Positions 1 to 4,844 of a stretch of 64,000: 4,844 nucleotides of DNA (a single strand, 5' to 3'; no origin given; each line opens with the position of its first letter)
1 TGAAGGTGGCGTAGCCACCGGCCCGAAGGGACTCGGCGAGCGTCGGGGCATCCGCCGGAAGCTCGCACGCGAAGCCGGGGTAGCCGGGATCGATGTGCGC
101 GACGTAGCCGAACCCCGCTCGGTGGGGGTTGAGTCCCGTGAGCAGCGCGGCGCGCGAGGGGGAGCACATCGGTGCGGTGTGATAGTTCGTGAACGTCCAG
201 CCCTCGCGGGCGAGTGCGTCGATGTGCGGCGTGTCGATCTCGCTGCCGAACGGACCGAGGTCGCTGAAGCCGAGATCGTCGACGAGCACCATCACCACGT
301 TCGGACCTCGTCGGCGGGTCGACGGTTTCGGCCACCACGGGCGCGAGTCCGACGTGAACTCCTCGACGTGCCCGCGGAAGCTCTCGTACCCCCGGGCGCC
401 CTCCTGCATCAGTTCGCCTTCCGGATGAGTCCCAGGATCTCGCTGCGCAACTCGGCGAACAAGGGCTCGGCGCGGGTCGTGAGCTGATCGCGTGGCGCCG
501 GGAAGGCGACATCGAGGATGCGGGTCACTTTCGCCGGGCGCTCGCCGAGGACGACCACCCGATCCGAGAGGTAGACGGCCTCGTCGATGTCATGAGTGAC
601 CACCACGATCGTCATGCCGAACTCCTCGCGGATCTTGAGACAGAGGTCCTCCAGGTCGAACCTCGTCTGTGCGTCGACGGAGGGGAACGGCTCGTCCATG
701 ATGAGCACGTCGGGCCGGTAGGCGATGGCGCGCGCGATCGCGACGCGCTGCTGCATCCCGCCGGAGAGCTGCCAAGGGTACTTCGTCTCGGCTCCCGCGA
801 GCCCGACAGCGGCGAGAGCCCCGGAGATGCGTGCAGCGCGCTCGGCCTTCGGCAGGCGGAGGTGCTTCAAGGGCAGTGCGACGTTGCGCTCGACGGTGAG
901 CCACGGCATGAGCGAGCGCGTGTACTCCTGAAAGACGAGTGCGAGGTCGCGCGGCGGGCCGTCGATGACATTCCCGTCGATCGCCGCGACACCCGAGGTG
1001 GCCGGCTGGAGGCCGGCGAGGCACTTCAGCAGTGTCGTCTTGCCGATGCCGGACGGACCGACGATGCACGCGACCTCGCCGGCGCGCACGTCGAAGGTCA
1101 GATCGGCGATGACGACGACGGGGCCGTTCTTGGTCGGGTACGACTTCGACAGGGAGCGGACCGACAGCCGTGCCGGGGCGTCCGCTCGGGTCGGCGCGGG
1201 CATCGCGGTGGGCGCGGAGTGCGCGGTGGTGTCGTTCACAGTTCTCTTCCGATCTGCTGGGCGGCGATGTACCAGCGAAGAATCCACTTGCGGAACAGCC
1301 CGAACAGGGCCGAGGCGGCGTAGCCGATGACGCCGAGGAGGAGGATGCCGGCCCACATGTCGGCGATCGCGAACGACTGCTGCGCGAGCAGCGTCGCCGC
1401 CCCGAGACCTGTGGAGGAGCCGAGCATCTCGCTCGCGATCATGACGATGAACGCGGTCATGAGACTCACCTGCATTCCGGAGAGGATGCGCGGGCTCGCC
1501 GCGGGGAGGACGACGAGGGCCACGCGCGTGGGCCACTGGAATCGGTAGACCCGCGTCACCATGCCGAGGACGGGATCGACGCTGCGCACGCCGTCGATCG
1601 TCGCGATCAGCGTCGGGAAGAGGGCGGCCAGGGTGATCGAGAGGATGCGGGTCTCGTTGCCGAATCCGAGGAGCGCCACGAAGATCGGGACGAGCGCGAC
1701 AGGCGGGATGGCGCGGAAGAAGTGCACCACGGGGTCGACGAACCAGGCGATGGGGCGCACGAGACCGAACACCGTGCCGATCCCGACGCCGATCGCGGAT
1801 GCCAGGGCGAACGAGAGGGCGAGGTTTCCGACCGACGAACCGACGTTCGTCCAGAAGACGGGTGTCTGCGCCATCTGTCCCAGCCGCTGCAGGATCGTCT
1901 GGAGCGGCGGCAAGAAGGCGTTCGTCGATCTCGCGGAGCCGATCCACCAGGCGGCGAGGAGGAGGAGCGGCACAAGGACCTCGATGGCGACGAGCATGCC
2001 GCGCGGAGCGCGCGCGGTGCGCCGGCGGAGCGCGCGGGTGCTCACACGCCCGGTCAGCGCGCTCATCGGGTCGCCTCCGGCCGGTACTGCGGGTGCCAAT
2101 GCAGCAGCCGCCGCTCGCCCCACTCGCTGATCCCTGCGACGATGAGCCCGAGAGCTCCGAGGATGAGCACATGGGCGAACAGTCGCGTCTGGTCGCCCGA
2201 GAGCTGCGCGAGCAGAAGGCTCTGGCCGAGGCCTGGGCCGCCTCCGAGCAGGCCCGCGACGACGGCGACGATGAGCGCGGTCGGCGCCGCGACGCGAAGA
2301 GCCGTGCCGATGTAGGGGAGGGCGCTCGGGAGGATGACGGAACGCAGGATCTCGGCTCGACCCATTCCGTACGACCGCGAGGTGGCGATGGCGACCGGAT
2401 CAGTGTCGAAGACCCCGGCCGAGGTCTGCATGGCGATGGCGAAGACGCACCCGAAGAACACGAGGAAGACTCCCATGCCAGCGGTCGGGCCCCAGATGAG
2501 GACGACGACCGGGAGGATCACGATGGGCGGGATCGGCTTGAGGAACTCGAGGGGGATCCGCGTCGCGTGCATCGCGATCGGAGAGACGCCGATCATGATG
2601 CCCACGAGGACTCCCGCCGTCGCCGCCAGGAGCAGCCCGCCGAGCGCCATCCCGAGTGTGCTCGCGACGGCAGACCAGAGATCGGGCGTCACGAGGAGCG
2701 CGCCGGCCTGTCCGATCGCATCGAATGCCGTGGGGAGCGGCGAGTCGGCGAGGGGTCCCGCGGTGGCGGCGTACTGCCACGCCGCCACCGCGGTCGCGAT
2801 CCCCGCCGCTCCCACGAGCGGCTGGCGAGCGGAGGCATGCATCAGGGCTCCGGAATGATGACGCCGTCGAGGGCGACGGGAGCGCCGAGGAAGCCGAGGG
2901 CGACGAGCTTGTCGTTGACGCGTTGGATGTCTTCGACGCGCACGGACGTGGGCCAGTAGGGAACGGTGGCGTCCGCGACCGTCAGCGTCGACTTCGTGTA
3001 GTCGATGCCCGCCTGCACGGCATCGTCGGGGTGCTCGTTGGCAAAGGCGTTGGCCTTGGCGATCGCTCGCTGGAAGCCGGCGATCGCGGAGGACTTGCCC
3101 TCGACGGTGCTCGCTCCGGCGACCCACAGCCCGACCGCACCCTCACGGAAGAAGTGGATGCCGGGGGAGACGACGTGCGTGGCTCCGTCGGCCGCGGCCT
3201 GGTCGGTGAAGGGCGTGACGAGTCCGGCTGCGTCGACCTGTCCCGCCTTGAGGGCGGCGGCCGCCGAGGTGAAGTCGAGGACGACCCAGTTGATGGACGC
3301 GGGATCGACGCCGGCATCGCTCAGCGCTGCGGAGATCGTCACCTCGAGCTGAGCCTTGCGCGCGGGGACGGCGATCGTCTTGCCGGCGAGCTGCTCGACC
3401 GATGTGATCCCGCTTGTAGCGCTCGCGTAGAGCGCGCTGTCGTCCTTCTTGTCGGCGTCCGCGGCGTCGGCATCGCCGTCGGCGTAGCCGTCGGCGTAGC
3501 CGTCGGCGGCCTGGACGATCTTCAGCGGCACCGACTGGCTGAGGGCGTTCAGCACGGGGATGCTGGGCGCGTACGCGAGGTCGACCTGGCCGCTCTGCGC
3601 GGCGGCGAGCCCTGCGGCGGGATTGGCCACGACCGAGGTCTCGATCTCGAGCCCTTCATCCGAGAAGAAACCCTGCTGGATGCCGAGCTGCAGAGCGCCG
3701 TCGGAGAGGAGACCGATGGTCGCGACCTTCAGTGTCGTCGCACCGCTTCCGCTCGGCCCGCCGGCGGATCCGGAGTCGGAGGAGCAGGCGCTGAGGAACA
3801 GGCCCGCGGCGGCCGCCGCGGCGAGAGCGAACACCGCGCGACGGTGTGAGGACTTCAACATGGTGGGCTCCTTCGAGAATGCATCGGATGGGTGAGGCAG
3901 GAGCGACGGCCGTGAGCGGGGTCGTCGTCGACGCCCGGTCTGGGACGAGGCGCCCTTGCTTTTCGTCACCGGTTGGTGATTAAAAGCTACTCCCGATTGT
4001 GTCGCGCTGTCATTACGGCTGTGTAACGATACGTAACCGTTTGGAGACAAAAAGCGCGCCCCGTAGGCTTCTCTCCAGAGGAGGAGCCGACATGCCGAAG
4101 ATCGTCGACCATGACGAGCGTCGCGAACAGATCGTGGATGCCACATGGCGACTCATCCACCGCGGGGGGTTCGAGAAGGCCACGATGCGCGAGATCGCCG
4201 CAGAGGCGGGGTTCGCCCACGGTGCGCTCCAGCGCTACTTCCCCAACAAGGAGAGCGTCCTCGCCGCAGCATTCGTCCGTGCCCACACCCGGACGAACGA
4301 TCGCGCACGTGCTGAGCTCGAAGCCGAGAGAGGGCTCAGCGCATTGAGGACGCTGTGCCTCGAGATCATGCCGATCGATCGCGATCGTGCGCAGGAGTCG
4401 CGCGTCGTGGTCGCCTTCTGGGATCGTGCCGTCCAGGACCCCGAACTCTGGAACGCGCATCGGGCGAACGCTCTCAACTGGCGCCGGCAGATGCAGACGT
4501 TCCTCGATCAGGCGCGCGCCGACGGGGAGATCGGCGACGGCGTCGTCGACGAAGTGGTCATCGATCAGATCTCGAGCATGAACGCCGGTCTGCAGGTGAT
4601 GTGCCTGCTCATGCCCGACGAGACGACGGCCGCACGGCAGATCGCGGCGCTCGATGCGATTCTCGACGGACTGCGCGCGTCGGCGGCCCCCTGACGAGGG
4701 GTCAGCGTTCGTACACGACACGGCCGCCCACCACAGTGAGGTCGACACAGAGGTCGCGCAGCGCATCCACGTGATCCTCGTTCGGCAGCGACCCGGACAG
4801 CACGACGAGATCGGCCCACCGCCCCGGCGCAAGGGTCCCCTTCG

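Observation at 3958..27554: Recurrent dyad (T-tract)-TCnAC-N4-GTnGA-(A-tract) at seven promoter-proximal sites: candidate regulon of two paralogous TetR repressors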

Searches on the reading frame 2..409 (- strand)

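Call 8: search_protein_families(library=pfam, proteins=[window:2-409:-])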
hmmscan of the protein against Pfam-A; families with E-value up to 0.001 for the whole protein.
window:2-409:- (136 aa): 2 families
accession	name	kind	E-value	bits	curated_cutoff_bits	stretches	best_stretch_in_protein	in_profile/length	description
PF00884.28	Sulfatase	-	7.6e-21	75.1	25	1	36-135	1-94/301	Sulfatase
PF01663.27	Phosphodiest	-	0.00031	20.9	23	1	38-100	1-62/342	Type I phosphodiesterase / nucleotide pyrophosphatase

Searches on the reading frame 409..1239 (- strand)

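Call 8: search_protein_families(library=pfam, proteins=[window:409-1239:-])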
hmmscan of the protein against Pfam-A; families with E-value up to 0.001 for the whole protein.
window:409-1239:- (276 aa): 4 families
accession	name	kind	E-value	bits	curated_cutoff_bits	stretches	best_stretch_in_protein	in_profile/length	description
PF00005.33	ABC_tran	-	6.9e-30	104.9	25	1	46-185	3-136/137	ABC transporter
PF13304.12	AAA_21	-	1.6e-05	25.6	27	0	56-80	1-25/304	AAA domain, putative AbiEii toxin, Type IV TA system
PF13191.12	AAA_16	-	8.6e-05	23.5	32.6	1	51-182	19-139/167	AAA ATPase domain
PF13401.12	AAA_22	-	0.00083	20.1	27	0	56-94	7-33/130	AAA domain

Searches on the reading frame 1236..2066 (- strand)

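Call 8: search_protein_families(library=pfam, proteins=[window:1236-2066:-])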
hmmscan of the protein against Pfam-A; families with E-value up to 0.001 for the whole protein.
window:1236-2066:- (276 aa): 1 family
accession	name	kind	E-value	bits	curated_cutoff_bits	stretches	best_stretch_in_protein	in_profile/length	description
PF00528.27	BPD_transp_1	-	1.1e-14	55.1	26.4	1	93-262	1-178/184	Binding-protein-dependent transport system inner membrane component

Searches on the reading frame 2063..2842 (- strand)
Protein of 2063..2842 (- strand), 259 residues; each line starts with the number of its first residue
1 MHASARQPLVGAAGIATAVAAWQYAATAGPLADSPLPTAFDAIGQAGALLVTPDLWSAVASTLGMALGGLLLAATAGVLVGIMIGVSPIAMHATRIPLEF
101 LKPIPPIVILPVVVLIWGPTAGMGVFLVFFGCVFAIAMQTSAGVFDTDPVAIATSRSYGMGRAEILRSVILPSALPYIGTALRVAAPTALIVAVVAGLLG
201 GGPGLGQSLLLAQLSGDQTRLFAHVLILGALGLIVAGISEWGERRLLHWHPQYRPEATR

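Call 8: search_protein_families(library=pfam, proteins=[window:2063-2842:-])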
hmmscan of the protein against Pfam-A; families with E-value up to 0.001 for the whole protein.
window:2063-2842:- (259 aa): 1 family
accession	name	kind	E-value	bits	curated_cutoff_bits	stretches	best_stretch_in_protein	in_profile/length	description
PF00528.27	BPD_transp_1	-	4.6e-16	59.5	26.4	1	77-246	1-182/184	Binding-protein-dependent transport system inner membrane component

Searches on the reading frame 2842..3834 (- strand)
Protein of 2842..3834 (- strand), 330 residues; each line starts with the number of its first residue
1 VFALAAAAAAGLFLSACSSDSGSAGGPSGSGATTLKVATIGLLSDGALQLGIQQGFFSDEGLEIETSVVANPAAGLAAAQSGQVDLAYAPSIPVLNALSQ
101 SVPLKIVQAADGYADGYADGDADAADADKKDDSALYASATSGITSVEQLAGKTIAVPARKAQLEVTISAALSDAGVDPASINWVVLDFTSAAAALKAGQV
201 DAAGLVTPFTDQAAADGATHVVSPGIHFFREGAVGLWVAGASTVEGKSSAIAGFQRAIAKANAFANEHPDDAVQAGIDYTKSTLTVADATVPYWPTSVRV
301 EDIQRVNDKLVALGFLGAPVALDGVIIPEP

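Call 8: search_protein_families(library=pfam, proteins=[window:2842-3834:-])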
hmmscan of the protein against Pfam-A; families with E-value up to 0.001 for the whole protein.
window:2842-3834:- (330 aa): 5 families
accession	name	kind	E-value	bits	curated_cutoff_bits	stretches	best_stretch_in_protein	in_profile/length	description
PF09084.16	NMT1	-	1.8e-20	74.2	20.5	2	133-272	75-216/216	NMT1/THI5 like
PF13379.11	NMT1_2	-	9.8e-12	45.6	24.7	1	32-266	5-239/252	NMT1-like family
PF12974.12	Phosphonate-bd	-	1.1e-11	45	27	1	61-217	28-174/242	ABC transporter, phosphonate, periplasmic substrate-binding protein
PF16868.10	NMT1_3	-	1.3e-05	25.4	27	1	135-207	95-168/289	NMT1-like family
PF00496.27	SBP_bac_5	-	0.00047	19.8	32.4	0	179-221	149-193/368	Bacterial extracellular solute-binding proteins, family 5 Middle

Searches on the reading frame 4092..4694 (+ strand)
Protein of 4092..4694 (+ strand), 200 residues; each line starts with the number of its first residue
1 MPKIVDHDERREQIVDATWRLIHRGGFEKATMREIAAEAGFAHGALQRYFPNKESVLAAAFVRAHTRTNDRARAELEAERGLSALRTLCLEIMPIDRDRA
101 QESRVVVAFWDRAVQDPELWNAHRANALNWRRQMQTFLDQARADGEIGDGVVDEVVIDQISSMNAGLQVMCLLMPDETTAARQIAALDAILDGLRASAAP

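Call 8: search_protein_families(library=pfam, proteins=[window:4092-4694:+])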
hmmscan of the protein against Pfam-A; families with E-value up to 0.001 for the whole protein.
window:4092-4694:+ (200 aa): 3 families
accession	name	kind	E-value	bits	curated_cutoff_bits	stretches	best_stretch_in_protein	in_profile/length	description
PF00440.29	TetR_N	-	4.8e-15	55.5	24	1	14-60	1-47/47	Bacterial regulatory proteins, tetR family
PF13977.11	TetR_C_6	-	3.5e-13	50.2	27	1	84-194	4-113/115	BetI-type transcriptional repressor, C-terminal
PF16859.10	TetR_C_11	-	2.4e-05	25.1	32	1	100-165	25-91/113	Tetracyclin repressor-like, C-terminal domain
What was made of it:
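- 4092..4694 (+): TetR-1, a BetI-type TetR-family regulator (200 aa), recognition helix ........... Pfam TetR_N and TetR_C_6 (call 8).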

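Call 22: search_protein_families(library=ncbifam, proteins=[window:4092-4694:+], max_evalue=0.00001)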
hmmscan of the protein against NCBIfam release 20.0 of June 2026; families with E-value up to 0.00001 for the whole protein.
window:4092-4694:+ (200 aa): 10 families
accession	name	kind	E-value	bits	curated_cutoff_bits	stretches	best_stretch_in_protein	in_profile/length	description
NF041196.1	ScbR_bind_reg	equivalog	4.7e-17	62.8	150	1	11-188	8-182/191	ScbR family autoregulator-binding transcription factor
TIGR03384.1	betaine_BetI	equivalog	1.9e-14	53.8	201.3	1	2-127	1-127/189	choline-binding transcriptional repressor BetI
NF033703.1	transcr_KstR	equivalog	1.8e-13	50.5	280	1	8-85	6-84/185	cholesterol catabolism transcriptional regulator KstR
NF001978.0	PRK00767.1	equivalog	2.8e-13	50.1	118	1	1-124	1-126/197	transcriptional regulator BetI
NF051852.1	efflux_TF_MtrR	exception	2.3e-12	47.1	280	1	10-196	11-203/205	multidrug efflux system transcriptional repressor MtrR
NF011572.0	PRK14996.1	equivalog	9.1e-11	42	144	1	5-187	4-182/192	TetR family transcriptional regulator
NF050111.1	TransRegSACE7040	equivalog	5.9e-09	36.1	250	1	9-88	1-81/186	SACE_7040 family transcriptional regulator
NF053878.1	FATransRegFadRBac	equivalog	3.3e-08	33.5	200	1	9-80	3-74/190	fatty acid metabolism transcriptional regulator FadR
TIGR03968.1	mycofact_TetR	equivalog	3.8e-06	26.6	224.9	1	10-103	10-103/190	mycofactocin system transcriptional regulator MftR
NF037937.1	septum_RefZ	equivalog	4.2e-06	26.8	180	1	11-106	1-99/195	forespore capture DNA-binding protein RefZ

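Call 27: find_homologous_proteins(query=window:4092-4694:+, max_evalue=1e-30)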
Query window:4092-4694:+ (200 aa): 718 proteins with E <= 1e-30 among 5057 candidates; the best 120 are listed.
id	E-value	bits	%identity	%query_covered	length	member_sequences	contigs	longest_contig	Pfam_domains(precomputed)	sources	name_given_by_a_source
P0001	1.5e-125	434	100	100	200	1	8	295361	PF13977.12,PF00440.30,PF16859.11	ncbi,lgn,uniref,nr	ncbi:MAG: TetR/AcrR family transcriptional regulator [Microbacterium sp.]|uniref:TetR/AcrR family tr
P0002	1.6e-118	411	94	100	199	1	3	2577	PF13977.12,PF00440.30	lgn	-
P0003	2.6e-97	342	79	100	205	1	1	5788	PF13977.12,PF00440.30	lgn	-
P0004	1.3e-95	337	78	99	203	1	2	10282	PF13977.12,PF00440.30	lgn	-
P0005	3.3e-95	335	79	99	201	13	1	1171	PF13977.12,PF00440.30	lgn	-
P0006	8.9e-95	334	77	100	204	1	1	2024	PF13977.12,PF00440.30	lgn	-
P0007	7.5e-94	331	77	100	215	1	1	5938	PF13977.12,PF00440.30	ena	-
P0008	7.6e-94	331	79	98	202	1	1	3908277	PF13977.12,PF00440.30,PF16859.11,PF16925.11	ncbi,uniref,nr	ncbi:TetR/AcrR family transcriptional regulator [Microbacterium hominis]|uniref:TetR/AcrR family tra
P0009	1.2e-93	330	75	100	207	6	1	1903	PF13977.12,PF00440.30,PF16859.11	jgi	jgi:AcrR family transcriptional regulator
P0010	1.3e-92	327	77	99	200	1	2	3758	PF13977.12,PF00440.30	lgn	-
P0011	1.0e-91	324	75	100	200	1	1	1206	PF13977.12,PF00440.30,PF16925.11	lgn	-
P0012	1.4e-91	323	74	100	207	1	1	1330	PF13977.12,PF00440.30,PF16859.11,PF16925.11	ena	-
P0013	7.2e-91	321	77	98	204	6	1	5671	PF13977.12,PF00440.30,PF16859.11,PF16925.11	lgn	-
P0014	2.5e-90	319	74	99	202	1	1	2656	PF13977.12,PF00440.30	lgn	-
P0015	3.6e-90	319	74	100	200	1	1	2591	PF13977.12,PF00440.30,PF16859.11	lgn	-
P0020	1.4e-86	307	73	100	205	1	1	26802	PF13977.12,PF00440.30,PF16859.11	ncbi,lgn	-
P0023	1.8e-85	304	71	99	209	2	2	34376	PF13977.12,PF00440.30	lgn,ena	-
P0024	2.1e-85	303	72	98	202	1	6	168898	PF13977.12,PF00440.30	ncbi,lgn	-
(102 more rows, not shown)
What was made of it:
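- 4092..4694 (+): Identical protein annotated from a Microbacterium sp. MAG (call 27).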

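Call 28: find_encoding_contigs(protein=P0008, flank=10000, max_places=1)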
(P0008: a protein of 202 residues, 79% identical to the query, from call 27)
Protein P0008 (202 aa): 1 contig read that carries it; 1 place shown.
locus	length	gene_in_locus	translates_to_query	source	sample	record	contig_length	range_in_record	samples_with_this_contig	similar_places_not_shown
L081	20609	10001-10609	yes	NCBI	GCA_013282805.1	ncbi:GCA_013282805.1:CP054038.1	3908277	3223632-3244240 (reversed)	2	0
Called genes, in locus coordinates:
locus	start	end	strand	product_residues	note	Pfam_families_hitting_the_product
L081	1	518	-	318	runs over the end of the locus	PF14525:AraC_binding_2, PF12833:HTH_18, PF00165:HTH_AraC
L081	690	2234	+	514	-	PF00324:AA_permease, PF13520:AA_permease_2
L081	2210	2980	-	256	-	PF10703:MoaF, PF17409:MoaF_C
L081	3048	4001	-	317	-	PF14525:AraC_binding_2, PF12833:HTH_18, PF00165:HTH_AraC (weak)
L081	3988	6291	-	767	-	PF00884:Sulfatase, PF01663:Phosphodiest (faint), PF16347:SGSH_C (faint)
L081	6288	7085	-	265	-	PF00005:ABC_tran, PF13304:AAA_21 (faint)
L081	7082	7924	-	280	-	PF00528:BPD_transp_1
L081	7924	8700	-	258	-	PF00528:BPD_transp_1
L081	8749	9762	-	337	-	PF13379:NMT1_2, PF09084:NMT1, PF12974:Phosphonate-bd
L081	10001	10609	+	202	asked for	PF00440:TetR_N, PF13977:TetR_C_6, PF16859:TetR_C_11, PF16925:TetR_C_13 (weak)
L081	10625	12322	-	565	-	PF07969:Amidohydro_3, PF01979:Amidohydro_1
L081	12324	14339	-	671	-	PF21994:AGAO-like_N2, PF02728:Cu_amine_oxidN3, PF01179:Cu_amine_oxid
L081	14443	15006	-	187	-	PF01243:PNPOx_N (weak), PF12900:Pyridox_ox_2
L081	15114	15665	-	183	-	-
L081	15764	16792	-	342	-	PF00512:HisKA (weak), PF13581:HATPase_c_2 (weak), PF02518:HATPase_c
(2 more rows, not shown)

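Call 29: find_encoding_contigs(protein=P0024, flank=10000, max_places=1)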
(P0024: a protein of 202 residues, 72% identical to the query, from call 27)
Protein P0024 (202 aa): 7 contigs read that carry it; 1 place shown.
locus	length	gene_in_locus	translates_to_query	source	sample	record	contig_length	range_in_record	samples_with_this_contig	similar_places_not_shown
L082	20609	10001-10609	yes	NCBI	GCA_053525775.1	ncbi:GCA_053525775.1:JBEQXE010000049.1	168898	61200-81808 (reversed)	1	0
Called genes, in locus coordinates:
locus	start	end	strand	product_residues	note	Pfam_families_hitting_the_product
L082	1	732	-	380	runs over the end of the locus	PF08240:ADH_N, PF16912:Glu_dehyd_C, PF00107:ADH_zinc_N, PF13602:ADH_zinc_N_2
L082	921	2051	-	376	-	PF14525:AraC_binding_2, PF12833:HTH_18, PF00165:HTH_AraC (weak)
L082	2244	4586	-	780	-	PF00884:Sulfatase, PF01663:Phosphodiest (faint), PF16347:SGSH_C (faint)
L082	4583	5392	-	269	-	PF13191:AAA_16, PF00005:ABC_tran, PF13401:AAA_22 (weak), PF13304:AAA_21 (faint)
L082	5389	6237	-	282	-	PF00528:BPD_transp_1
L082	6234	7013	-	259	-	PF00528:BPD_transp_1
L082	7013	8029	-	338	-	PF13379:NMT1_2, PF09084:NMT1, PF12974:Phosphonate-bd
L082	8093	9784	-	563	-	PF07969:Amidohydro_3, PF01979:Amidohydro_1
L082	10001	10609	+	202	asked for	PF00440:TetR_N, PF13977:TetR_C_6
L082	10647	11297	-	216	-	PF01978:TrmB (faint), PF09339:HTH_IclR, PF12802:MarR_2 (faint), PF25213:HVO_A0261_N (weak), PF01614:IclR_C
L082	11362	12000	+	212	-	-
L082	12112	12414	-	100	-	PF08922:DUF1905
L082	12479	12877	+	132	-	PF23636:DUF7144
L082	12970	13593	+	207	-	-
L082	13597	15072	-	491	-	PF06762:LMF1, PF25179:LMF1_C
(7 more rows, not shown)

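Call 30: find_encoding_contigs(protein=P0020, flank=10000, max_places=1)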
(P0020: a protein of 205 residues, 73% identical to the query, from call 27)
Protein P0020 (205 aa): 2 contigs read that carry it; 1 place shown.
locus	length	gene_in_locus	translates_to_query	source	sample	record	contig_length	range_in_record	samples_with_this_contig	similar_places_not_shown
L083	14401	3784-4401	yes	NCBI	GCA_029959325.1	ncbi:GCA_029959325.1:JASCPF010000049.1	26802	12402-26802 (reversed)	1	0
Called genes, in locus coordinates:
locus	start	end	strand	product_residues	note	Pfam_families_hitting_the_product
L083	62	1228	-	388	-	PF13458:Peripla_BP_6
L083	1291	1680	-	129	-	PF12680:SnoaL_2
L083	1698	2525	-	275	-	PF10703:MoaF, PF17409:MoaF_C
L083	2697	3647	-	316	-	PF14525:AraC_binding_2, PF12833:HTH_18, PF00165:HTH_AraC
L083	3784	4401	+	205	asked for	PF00440:TetR_N, PF13977:TetR_C_6, PF16859:TetR_C_11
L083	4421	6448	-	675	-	PF21994:AGAO-like_N2, PF02728:Cu_amine_oxidN3, PF01179:Cu_amine_oxid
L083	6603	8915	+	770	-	PF00884:Sulfatase, PF01663:Phosphodiest (faint), PF16347:SGSH_C (weak)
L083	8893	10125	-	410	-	PF07690:MFS_1, PF00083:Sugar_tr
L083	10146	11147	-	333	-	PF00135:COesterase (faint), PF20434:BD-FAE, PF07859:Abhydrolase_3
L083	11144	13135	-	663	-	PF00248:Aldo_ket_red, PF00135:COesterase, PF20434:BD-FAE, PF07859:Abhydrolase_3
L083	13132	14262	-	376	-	PF08240:ADH_N, PF16912:Glu_dehyd_C (weak), PF00107:ADH_zinc_N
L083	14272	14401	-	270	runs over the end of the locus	PF00106:adh_short, PF01370:Epimerase (weak), PF08659:KR, PF13561:adh_short_C2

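Call 31: find_encoding_contigs(protein=P0023, flank=10000, max_places=1)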
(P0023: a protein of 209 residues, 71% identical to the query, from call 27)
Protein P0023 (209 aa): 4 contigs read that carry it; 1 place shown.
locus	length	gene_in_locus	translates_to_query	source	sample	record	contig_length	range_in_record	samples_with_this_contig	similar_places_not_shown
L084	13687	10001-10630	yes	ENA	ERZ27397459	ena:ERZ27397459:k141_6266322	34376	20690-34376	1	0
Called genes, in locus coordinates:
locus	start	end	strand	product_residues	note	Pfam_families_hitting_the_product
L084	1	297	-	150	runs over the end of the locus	PF00376:MerR, PF13411:MerR_1, PF09278:MerR-DNA-bind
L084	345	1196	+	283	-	PF11533:AtzH-like (faint), PF13577:SnoaL_4 (faint), PF12680:SnoaL_2 (faint), PF13474:SnoaL_3 (weak), PF14534:DUF4440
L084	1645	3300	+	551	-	PF03193:RsgA_GTPase (faint), PF00005:ABC_tran, PF02463:SMC_N (faint), PF13476:AAA_23 (faint), PF13555:AAA_29 (faint), PF13401:AAA_22 (faint), PF00005:ABC_tran, PF13304:AAA_21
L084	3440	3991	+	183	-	PF02653:BPD_transp_2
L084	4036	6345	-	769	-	PF00884:Sulfatase, PF01663:Phosphodiest (weak), PF16347:SGSH_C (faint)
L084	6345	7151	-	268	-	PF00005:ABC_tran, PF13304:AAA_21 (faint)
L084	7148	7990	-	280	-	PF00528:BPD_transp_1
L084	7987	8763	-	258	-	PF00528:BPD_transp_1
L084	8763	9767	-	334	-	PF13379:NMT1_2, PF12974:Phosphonate-bd, PF09084:NMT1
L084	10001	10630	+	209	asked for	PF00440:TetR_N, PF13977:TetR_C_6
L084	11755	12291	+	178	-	PF13577:SnoaL_4, PF12680:SnoaL_2 (faint)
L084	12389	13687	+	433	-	?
